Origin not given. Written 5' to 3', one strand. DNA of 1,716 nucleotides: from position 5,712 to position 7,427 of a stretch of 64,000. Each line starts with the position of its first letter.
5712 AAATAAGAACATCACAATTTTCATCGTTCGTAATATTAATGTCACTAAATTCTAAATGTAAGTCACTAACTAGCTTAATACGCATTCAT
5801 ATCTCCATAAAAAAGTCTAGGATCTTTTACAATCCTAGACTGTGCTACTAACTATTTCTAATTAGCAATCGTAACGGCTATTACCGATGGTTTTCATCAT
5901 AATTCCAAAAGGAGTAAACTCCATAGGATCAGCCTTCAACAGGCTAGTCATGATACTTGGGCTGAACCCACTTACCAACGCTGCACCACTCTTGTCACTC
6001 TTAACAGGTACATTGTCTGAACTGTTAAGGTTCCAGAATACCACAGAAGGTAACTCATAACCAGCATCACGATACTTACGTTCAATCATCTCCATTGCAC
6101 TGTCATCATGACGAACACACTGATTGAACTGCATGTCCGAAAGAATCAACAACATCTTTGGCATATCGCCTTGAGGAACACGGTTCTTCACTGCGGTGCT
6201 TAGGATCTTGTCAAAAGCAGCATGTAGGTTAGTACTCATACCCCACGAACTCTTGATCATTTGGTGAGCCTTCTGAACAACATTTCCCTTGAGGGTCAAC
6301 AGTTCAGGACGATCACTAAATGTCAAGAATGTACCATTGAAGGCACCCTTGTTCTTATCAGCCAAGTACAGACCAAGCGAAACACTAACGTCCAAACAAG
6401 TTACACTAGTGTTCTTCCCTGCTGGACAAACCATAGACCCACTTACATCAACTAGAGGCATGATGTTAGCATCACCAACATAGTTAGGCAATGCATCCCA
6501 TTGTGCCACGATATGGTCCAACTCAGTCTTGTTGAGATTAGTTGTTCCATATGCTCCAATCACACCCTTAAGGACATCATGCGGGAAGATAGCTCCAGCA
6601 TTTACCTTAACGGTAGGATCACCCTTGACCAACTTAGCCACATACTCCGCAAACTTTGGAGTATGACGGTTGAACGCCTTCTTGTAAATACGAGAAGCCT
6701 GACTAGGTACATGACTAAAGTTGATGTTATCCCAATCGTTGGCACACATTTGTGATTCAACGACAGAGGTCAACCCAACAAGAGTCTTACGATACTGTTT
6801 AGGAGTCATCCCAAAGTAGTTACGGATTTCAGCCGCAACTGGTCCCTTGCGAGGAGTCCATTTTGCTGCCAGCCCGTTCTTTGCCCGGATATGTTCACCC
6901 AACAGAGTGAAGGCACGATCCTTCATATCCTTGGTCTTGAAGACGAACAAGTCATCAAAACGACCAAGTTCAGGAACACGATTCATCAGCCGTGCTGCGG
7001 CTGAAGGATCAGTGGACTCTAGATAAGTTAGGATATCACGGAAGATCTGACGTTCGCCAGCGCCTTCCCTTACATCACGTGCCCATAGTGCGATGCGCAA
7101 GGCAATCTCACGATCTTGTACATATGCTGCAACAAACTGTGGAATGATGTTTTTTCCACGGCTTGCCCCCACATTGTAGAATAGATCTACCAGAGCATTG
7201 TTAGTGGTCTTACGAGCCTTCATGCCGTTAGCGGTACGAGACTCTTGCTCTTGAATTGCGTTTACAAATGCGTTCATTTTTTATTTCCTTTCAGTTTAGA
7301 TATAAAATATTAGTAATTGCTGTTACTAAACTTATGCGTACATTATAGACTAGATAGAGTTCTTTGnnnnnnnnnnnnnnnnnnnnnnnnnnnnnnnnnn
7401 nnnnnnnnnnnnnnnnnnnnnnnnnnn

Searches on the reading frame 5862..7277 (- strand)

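Call 10: search_protein_families(library=phrogs, proteins=[window:5862-7277:-], max_evalue=0.00001)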
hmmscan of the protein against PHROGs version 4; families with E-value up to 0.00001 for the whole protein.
window:5862-7277:- (471 aa): 2 families
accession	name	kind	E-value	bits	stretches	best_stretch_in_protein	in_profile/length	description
phrog_850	-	DNA, RNA and nucleotide metabolism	3.8e-137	459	1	1-470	1-475/476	RNA-binding protein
phrog_12912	-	unknown function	1e-21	78.8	1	43-205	20-183/211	-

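Call 30: search_protein_families(library=pfam, proteins=[window:5862-7277:-], max_evalue=0.001)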
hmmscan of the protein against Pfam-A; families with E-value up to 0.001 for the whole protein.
window:5862-7277:- (471 aa): 2 families
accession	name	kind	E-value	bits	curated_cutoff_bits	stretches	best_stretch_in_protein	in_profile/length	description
PF25043.1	DUF7788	-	2e-49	168.3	27.1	1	273-450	3-186/221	Domain of unknown function (DUF7788)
PF11443.14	DUF2828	-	1.9e-24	86.8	29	2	161-263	285-395/405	Domain of unknown function (DUF2828)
